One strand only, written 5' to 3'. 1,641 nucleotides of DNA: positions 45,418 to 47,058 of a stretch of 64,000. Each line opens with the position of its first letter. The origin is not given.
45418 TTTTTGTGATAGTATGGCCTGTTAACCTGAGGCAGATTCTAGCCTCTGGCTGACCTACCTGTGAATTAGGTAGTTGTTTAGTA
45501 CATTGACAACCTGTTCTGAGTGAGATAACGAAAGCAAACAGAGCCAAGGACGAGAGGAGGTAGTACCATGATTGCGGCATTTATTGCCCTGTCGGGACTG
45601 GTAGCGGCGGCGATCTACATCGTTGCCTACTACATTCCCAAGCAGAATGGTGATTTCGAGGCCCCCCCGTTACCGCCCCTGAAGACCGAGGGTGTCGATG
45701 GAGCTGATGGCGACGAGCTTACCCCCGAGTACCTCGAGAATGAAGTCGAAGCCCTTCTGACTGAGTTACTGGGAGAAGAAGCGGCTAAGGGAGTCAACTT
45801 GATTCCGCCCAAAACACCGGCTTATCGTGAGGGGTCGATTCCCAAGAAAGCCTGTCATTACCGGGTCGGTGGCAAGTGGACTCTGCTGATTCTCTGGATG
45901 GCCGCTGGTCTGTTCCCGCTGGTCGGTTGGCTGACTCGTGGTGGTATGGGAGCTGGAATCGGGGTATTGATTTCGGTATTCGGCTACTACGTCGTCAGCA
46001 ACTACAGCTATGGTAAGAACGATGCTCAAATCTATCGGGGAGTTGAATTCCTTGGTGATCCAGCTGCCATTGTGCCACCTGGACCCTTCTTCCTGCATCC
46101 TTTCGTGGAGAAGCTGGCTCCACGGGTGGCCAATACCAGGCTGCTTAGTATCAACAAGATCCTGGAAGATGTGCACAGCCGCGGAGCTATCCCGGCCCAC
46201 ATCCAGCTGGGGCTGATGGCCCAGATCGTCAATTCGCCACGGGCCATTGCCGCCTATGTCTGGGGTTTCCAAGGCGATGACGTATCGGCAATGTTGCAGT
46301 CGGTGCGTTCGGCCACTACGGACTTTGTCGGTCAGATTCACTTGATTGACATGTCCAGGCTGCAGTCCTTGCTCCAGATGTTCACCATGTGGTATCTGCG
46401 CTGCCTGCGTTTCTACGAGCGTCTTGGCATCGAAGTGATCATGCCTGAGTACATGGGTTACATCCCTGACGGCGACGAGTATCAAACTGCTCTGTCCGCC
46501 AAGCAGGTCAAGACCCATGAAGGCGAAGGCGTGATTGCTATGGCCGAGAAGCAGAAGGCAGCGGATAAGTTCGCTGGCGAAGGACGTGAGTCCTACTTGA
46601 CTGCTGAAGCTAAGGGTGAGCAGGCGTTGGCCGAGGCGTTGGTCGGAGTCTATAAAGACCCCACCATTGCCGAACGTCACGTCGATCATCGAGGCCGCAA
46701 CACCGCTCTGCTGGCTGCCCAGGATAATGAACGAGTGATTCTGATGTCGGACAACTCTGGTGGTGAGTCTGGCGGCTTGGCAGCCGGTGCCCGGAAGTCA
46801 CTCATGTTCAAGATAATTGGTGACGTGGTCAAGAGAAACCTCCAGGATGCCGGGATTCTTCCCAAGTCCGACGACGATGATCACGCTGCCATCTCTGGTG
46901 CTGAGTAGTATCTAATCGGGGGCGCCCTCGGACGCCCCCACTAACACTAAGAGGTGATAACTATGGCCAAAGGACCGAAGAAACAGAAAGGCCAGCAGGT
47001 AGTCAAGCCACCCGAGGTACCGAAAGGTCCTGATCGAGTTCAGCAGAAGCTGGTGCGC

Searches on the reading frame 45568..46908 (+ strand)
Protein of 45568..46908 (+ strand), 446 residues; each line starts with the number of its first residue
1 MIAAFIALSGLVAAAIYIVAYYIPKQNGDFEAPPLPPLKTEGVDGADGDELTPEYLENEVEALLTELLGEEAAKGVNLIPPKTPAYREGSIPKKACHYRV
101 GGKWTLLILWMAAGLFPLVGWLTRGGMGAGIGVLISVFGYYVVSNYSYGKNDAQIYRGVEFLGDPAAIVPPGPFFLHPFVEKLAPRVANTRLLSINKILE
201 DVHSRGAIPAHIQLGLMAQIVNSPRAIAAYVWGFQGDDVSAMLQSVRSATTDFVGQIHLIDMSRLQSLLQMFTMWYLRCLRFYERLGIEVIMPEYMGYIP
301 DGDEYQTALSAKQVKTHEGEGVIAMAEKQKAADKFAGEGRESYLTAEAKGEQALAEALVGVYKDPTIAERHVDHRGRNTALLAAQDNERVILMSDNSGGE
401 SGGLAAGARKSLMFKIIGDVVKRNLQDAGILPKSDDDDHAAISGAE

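Call 8: search_protein_families(library=pfam, proteins=[window:45568-46908:+], max_evalue=0.001)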
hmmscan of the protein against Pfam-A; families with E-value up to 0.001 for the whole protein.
window:45568-46908:+ (446 aa): 1 family
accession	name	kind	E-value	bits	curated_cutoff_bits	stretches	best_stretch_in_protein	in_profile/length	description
PF01145.31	Band_7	-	0.00032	21.2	23.6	1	162-329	14-175/176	SPFH domain / Band 7 family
